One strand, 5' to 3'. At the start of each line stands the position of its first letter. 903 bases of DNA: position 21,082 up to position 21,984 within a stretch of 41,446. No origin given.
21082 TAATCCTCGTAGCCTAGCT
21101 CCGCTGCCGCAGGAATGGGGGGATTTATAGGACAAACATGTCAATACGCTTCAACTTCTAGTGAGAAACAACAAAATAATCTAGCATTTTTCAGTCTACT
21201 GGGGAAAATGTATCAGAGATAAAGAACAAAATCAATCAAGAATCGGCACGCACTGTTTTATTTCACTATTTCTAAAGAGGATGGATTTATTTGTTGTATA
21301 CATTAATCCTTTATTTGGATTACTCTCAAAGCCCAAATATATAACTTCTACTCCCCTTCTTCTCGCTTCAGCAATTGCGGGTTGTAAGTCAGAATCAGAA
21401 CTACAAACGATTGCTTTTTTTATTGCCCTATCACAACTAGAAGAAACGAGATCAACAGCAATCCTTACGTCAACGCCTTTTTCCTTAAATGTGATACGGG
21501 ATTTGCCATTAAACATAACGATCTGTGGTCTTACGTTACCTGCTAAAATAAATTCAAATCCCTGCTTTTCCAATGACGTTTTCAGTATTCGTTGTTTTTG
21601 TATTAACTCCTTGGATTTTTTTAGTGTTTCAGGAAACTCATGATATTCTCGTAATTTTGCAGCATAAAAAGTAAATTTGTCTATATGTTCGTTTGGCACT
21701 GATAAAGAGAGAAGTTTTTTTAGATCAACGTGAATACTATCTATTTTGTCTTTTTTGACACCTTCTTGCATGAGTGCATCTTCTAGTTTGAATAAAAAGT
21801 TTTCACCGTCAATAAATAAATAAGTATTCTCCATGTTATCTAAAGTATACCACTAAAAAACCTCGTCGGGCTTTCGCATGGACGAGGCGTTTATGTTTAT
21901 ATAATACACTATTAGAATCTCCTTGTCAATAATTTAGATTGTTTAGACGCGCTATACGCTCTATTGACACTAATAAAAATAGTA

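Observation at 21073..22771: Low-GC 1.65-kb insertion inside the codons of the FtsZ C-terminal peptide, with the displaced original ftsZ tail still readable at the far junction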

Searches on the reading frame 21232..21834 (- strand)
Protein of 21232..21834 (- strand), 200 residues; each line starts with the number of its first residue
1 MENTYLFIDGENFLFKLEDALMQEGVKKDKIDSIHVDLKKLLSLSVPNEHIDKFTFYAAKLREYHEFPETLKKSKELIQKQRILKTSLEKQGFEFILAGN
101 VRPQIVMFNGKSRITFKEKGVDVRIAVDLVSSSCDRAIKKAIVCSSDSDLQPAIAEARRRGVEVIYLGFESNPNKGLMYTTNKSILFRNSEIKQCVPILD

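Call 7: search_protein_families(library=pfam, proteins=[window:21232-21834:-], max_evalue=0.01)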
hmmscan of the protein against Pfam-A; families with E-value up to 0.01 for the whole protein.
window:21232-21834:- (200 aa): 1 family
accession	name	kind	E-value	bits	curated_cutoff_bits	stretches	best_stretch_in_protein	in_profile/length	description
PF01936.24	NYN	-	4.4e-14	53.6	24.2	1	4-176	2-133/145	NYN domain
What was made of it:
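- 21232..21834 (-): NYN-domain (PIN-like nuclease, LabA/DUF88) gene, the last gene before the right end. Pfam NYN 4.4e-14 (call 7).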

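Call 11: find_homologous_proteins(query=window:21232-21834:-)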
Query window:21232-21834:- (200 aa): 2040 proteins with E <= 0.001 among 2277 candidates; the best 120 are listed.
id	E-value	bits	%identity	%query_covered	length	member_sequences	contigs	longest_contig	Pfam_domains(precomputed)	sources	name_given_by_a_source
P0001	5.0e-125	432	100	100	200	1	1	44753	PF01936.25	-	-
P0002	1.9e-103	362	84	100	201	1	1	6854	PF01936.25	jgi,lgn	jgi:uncharacterized LabA/DUF88 family protein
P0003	7.0e-103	360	83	100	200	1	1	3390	PF01936.25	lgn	-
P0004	1.6e-101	356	81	100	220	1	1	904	PF01936.25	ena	-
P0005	3.2e-101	355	80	100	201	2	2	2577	PF01936.25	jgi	jgi:uncharacterized LabA/DUF88 family protein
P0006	6.0e-96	338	78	100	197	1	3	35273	PF01936.25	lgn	-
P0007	8.6e-93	327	75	100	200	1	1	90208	PF01936.25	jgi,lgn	jgi:uncharacterized LabA/DUF88 family protein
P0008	1.7e-86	307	72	99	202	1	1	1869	PF01936.25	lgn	-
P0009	9.0e-86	304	74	99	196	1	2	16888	PF01936.25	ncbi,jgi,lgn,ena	-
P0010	2.1e-85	303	71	99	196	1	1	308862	PF01936.25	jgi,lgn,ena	-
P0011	2.2e-85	303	72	99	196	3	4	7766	PF01936.25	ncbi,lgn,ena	ncbi:MAG: NYN domain-containing protein [Patescibacteria group bacterium]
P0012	1.1e-84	301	73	99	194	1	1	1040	PF01936.25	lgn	-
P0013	2.0e-84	300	71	99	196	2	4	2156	PF01936.25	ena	-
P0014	2.9e-84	299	72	99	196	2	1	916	PF01936.25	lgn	-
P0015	4.1e-84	299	70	99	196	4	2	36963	PF01936.25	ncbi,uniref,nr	ncbi:hypothetical protein A2Z00_04640 [Candidatus Gottesmanbacteria bacterium RBG_13_45_10]|uniref:N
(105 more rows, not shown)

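Call 15: find_encoding_contigs(protein=P0002, flank=6000, max_places=3)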
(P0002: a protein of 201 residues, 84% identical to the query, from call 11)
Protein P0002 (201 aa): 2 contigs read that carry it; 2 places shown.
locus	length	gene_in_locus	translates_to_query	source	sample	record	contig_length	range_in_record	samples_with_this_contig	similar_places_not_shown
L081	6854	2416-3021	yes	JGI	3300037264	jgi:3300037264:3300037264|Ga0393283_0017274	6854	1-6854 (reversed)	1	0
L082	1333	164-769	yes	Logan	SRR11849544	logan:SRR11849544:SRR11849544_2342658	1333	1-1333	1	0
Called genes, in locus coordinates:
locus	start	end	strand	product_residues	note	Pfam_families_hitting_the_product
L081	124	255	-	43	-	-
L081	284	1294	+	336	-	-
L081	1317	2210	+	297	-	-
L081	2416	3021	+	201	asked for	PF01936:NYN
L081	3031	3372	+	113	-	PF01909:NTP_transf_2, PF18765:Polbeta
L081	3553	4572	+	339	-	PF11104:PilM_2, PF06723:MreB_Mbl (faint), PF14450:FtsA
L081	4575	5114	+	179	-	-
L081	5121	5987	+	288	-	-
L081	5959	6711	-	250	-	PF01746:tRNA_m1G_MT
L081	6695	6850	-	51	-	PF13083:KH_KhpA-B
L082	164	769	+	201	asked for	PF01936:NYN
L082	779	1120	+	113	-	PF01909:NTP_transf_2, PF18765:Polbeta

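Call 16: find_encoding_contigs(protein=P0006, flank=6000, max_places=3)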
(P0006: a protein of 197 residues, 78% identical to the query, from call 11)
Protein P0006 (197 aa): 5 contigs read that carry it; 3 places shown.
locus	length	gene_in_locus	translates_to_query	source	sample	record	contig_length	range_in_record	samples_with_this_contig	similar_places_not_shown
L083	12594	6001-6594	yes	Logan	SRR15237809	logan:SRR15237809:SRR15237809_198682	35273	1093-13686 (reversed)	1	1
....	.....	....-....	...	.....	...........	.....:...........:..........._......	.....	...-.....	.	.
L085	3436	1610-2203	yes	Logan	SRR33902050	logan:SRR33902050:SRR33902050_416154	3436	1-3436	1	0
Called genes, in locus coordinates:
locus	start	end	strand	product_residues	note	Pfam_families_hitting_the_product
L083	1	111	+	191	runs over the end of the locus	-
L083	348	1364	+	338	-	PF00589:Phage_integrase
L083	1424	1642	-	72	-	PF07764:Omega_Repress (weak)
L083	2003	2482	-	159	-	-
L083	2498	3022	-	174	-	-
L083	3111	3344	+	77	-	PF24250:HVO_2718 (weak), PF13560:HTH_31, PF12844:HTH_19, PF13443:HTH_26, PF01381:HTH_3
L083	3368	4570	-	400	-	-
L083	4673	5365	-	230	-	-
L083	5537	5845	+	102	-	-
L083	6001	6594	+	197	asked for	PF01936:NYN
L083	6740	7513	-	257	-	-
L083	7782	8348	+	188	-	-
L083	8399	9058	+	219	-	PF01863:YgjP-like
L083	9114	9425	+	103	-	-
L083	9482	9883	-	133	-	PF06271:RDD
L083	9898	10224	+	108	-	-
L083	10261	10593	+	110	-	PF04020:Phage_holin_4_2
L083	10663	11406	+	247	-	-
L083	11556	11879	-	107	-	-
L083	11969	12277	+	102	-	-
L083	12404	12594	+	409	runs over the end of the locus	PF25919:BSH_CusB (faint), PF25917:BSH_RND, PF00364:Biotin_lipoyl (faint), PF25984:BSH_YknX (weak), PF25990:Beta-barrel_YknX, PF26002:Beta-barrel_AprE, PF25967:RND-MFP_C (weak)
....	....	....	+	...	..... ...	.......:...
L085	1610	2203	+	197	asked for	PF01936:NYN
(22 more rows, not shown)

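Call 17: find_encoding_contigs(protein=P0007, flank=6000, max_places=3)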
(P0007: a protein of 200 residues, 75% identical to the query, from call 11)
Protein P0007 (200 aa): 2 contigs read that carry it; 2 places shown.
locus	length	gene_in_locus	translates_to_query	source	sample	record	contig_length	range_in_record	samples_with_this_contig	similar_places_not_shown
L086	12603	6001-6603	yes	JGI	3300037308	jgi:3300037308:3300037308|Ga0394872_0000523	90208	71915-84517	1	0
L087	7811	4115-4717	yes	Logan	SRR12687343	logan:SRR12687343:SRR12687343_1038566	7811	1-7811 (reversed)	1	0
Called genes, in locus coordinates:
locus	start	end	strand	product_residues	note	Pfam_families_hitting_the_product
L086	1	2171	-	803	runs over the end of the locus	-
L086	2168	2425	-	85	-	PF18903:DUF5659 (weak)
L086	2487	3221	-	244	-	-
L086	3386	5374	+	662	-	PF04851:ResIII (faint), PF13086:AAA_11, PF13245:AAA_19, PF13604:AAA_30 (weak), PF01443:Viral_helicase1 (faint), PF05127:NAT10_TcmA_helicase (faint), PF13087:AAA_12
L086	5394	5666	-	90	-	-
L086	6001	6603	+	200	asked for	PF01936:NYN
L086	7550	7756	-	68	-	PF10049:DUF2283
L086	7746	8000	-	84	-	-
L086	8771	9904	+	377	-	-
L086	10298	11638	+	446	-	PF00534:Glycos_transf_1, PF13692:Glyco_trans_1_4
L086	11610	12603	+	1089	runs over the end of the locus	-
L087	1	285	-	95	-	?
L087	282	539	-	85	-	PF18903:DUF5659 (weak)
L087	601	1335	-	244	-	-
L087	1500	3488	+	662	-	PF04851:ResIII (faint), PF13086:AAA_11, PF13245:AAA_19, PF13604:AAA_30 (weak), PF01443:Viral_helicase1 (faint), PF05127:NAT10_TcmA_helicase (faint), PF13087:AAA_12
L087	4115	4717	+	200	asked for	PF01936:NYN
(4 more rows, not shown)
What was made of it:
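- NYN homologues also occur away from ftsZ (calls 15, 17).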

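Call 34: search_protein_families(library=pfam, proteins=[L083:348-1364:+, L083:6740-7513:-, L083:4673-5365:-, L083:3368-4570:-], max_evalue=0.01)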
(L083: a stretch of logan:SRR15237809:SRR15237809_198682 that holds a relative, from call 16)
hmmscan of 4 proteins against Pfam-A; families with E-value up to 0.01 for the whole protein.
L083:348-1364:+ (338 aa): 2 families
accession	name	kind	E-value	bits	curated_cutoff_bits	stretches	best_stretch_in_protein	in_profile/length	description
PF00589.27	Phage_integrase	-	7.7e-31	107.6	27.1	1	106-280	3-171/172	Phage integrase family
PF01527.26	HTH_Tnp_1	-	0.0099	16.5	24.1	0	233-260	4-31/75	Transposase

L083:6740-7513:- (257 aa): 0 families

L083:4673-5365:- (230 aa): 0 families

L083:3368-4570:- (400 aa): 1 family
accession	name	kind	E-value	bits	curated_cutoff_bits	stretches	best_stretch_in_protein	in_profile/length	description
PF09969.14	DUF2203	-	0.00016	22.8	24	0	89-157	30-96/122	Uncharacterized conserved protein (DUF2203)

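Call 36: find_homologous_proteins(query=L083:348-1364:+, max_evalue=1e-10)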
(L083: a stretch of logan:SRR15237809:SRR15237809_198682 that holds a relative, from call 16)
Query L083:348-1364:+ (338 aa): 311 proteins with E <= 1e-10 among 2749 candidates; the best 120 are listed.
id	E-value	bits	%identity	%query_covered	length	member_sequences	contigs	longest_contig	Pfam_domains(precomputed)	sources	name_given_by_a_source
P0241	2.3e-224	761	100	100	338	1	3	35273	PF00589.28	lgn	-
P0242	1.3e-193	660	84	100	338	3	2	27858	PF00589.28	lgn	-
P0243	1.7e-189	647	83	100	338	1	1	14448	PF00589.28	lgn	-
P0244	2.1e-189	646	85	100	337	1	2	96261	PF00589.28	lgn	-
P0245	1.6e-188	643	83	100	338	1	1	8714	PF00589.28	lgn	-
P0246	1.9e-185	633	83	99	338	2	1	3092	PF00589.28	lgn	-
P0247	2.1e-183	627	80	100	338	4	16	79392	PF00589.28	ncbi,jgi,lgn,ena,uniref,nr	ncbi:MAG: Tyrosine recombinase XerD [Candidatus Gottesmanbacteria bacterium GW2011_GWA2_47_9]|uniref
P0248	5.2e-183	625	80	100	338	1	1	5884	PF00589.28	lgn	-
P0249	6.9e-182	622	80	100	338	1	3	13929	PF00589.28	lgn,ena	-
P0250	1.1e-175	601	77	100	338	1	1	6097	PF00589.28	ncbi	-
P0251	7.2e-170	582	76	100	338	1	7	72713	PF00589.28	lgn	-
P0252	8.9e-170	582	75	99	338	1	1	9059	PF00589.28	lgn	-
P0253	3.0e-168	577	74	100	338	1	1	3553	PF00589.28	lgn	-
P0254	1.0e-167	575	74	100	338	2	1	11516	PF00589.28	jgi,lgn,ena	-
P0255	1.9e-167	574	73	100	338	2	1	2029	PF00589.28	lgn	-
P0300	2.3e-149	515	68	99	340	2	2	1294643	PF00589.28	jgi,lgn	jgi:integrase/recombinase XerD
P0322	2.2e-147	508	64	100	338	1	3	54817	PF00589.28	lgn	-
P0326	4.9e-147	507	67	100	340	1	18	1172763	PF00589.28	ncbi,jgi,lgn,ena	jgi:site-specific recombinase XerD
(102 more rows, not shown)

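Call 37: find_encoding_contigs(protein=P0241, flank=10000, max_places=2)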
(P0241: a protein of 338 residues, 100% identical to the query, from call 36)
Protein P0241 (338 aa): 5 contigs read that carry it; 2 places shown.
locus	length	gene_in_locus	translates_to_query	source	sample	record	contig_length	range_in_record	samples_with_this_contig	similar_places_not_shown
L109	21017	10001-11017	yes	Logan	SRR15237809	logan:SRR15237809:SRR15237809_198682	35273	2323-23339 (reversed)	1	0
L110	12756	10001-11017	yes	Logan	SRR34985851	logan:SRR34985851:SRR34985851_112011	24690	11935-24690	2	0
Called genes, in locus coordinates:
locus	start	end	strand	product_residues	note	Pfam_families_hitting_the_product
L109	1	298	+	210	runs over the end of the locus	PF00753:Lactamase_B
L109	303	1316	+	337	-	PF02388:FemAB, PF13480:Acetyltransf_6, PF02388:FemAB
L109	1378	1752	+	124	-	PF01219:DAGK_prokar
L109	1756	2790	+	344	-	PF00953:Glycos_transf_4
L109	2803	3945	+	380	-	PF01098:FTSW_RODA_SPOVE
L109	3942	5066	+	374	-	PF03033:Glyco_transf_28, PF04101:Glyco_tran_28_C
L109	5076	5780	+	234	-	-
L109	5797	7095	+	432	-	PF14450:FtsA (weak), PF02491:SHS2_FTSA, PF06277:EutA (weak), PF06723:MreB_Mbl, PF14450:FtsA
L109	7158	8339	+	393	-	PF00091:Tubulin, PF12327:FtsZ_C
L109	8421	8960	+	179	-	PF03692:CxxCxxCC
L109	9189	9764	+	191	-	-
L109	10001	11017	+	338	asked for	PF00589:Phage_integrase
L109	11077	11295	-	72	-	PF07764:Omega_Repress (weak)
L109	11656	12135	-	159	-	-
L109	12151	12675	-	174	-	-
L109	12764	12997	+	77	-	PF24250:HVO_2718 (weak), PF13560:HTH_31, PF12844:HTH_19, PF13443:HTH_26, PF01381:HTH_3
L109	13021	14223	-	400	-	-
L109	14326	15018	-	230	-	-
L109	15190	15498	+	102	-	-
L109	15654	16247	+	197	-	PF01936:NYN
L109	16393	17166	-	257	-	-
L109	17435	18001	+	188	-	-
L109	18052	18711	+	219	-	PF01863:YgjP-like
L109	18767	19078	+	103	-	-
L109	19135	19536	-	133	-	PF06271:RDD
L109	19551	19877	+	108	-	-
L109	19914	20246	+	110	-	PF04020:Phage_holin_4_2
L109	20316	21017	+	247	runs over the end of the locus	-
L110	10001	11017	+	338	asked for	PF00589:Phage_integrase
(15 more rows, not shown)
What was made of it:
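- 21232..21834 (-): 78% identical to P0006, which occupies the same position in the integrase-bearing element of L083/L109 (calls 11, 16, 37).
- On Integron: In L109 the integrase is flanked by tail copies (call 37).
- In L109 the integrase itself lies inside a unit flanked by two tails and is displaced from ftsZ by another unit (call 37).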

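Call 38: find_encoding_contigs(protein=P0247, flank=10000, max_places=4)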
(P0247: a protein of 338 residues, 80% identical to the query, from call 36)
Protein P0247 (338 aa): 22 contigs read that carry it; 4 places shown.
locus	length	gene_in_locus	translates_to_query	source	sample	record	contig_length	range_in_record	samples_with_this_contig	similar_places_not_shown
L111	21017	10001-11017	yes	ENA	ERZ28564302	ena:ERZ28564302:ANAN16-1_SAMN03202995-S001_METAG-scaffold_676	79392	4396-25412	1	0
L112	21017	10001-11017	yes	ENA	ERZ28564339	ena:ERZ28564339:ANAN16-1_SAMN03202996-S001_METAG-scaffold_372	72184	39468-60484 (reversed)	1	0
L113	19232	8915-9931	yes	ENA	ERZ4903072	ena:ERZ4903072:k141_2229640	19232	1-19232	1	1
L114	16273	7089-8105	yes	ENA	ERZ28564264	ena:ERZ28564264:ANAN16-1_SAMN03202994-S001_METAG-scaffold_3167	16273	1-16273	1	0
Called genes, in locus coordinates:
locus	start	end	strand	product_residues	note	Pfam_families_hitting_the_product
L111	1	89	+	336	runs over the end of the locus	PF02388:FemAB, PF13480:Acetyltransf_6, PF02388:FemAB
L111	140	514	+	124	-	PF01219:DAGK_prokar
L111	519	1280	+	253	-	-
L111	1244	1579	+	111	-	PF00953:Glycos_transf_4 (weak)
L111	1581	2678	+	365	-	-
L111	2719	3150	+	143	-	-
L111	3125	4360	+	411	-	PF08245:Mur_ligase_M, PF02875:Mur_ligase_C (weak)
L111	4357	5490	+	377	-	PF01098:FTSW_RODA_SPOVE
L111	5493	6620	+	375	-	PF03033:Glyco_transf_28, PF04101:Glyco_tran_28_C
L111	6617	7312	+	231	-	-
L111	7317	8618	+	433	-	PF11104:PilM_2 (faint), PF14450:FtsA, PF02491:SHS2_FTSA, PF06277:EutA (weak), PF06723:MreB_Mbl (weak), PF14450:FtsA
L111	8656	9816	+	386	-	PF00091:Tubulin, PF12327:FtsZ_C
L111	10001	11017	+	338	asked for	PF00589:Phage_integrase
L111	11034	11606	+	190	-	PF13208:TerB_N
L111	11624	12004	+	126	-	-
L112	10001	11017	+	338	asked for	PF00589:Phage_integrase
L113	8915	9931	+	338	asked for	PF00589:Phage_integrase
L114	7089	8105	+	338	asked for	PF00589:Phage_integrase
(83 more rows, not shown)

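Call 39: find_encoding_contigs(protein=P0326, flank=10000, max_places=4)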
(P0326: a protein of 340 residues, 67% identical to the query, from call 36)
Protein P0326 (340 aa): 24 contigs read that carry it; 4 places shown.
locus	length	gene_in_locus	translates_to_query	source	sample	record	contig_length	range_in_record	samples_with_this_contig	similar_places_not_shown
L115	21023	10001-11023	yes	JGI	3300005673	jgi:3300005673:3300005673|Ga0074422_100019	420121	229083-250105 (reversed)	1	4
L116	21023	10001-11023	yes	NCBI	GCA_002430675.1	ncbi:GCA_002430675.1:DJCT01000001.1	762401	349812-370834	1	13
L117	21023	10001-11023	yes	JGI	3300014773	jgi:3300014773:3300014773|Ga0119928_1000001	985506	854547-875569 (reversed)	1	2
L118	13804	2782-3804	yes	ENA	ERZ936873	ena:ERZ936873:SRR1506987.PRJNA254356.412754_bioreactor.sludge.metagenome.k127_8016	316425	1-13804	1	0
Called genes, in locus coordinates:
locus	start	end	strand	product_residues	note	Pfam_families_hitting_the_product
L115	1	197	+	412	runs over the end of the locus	PF01041:DegT_DnrJ_EryC1, PF00155:Aminotran_1_2 (weak), PF01041:DegT_DnrJ_EryC1 (weak)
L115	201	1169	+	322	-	PF02674:Colicin_V, PF00188:CAP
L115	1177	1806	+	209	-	PF00753:Lactamase_B, PF19583:ODP (weak)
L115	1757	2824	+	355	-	PF02388:FemAB (weak), PF13480:Acetyltransf_6, PF02388:FemAB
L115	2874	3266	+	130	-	PF01219:DAGK_prokar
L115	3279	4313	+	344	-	PF00953:Glycos_transf_4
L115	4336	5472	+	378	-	PF01098:FTSW_RODA_SPOVE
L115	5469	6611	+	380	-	PF03033:Glyco_transf_28, PF04101:Glyco_tran_28_C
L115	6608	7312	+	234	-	-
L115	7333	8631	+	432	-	PF11104:PilM_2 (faint), PF14450:FtsA (weak), PF02491:SHS2_FTSA, PF06277:EutA (faint), PF06723:MreB_Mbl, PF14450:FtsA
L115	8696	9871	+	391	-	PF00091:Tubulin, PF12327:FtsZ_C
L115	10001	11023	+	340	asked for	PF00589:Phage_integrase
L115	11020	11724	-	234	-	-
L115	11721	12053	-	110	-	-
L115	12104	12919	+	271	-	-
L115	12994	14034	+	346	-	PF05144:Phage_CRI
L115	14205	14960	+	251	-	PF01936:NYN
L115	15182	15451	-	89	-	-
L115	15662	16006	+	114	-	-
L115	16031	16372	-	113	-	-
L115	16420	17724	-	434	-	PF26314:MptA_B_family, PF09594:GT87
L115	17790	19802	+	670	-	PF00293:NUDIX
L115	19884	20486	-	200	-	-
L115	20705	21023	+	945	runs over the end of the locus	PF00133:tRNA-synt_1, PF09334:tRNA-synt_1g, PF08264:Anticodon_1, PF19302:DUF5915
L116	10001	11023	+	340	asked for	PF00589:Phage_integrase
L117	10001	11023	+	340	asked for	PF00589:Phage_integrase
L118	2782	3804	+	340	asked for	PF00589:Phage_integrase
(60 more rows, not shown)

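Call 55: search_solved_structures(query=L083:348-1364:+, max_evalue=0.001)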
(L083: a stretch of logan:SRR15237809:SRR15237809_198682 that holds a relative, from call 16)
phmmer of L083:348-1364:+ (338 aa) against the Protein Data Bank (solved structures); distinct sequences matched with E-value up to 0.001: 13.
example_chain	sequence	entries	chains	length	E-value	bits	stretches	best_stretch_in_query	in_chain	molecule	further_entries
4a8e_A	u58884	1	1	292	3.4e-20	75.6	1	35-293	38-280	PROBABLE TYROSINE RECOMBINASE XERC-LIKE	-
5hxy_A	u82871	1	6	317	1.7e-14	56.9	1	132-289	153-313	Tyrosine recombinase XerA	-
2a3v_A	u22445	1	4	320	4.2e-12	49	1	199-280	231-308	site-specific recombinase IntI4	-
1a0p_A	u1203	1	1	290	1.3e-10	44.2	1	132-284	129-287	SITE-SPECIFIC RECOMBINASE XERD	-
5dcf_A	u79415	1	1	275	2e-10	43.6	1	132-289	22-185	Tyrosine recombinase XerD,DNA translocase FtsK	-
9i5v_14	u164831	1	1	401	2.2e-10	43.4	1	91-332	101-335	Ribosome-associated translation inhibitor RaiA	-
5c6k_A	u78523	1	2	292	9.8e-10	41.3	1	45-295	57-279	Integrase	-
5dor_A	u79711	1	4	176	9.3e-09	38.1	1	132-296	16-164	Integrase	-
3nkh_A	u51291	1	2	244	5.2e-08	35.6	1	193-280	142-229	Integrase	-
1aih_A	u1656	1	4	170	4.7e-07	32.5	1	144-291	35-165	HP1 INTEGRASE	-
6emy_A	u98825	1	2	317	0.0004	22.8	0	229-283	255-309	Int protein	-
6en0_A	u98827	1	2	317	0.00041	22.8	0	229-283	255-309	Int protein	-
6emz_A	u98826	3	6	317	0.00093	21.6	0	229-283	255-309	Int protein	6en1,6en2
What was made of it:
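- The integrase's best solved-structure matches are Xer-type, at 3e-20, and IntI4, at 4e-12 (call 55).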
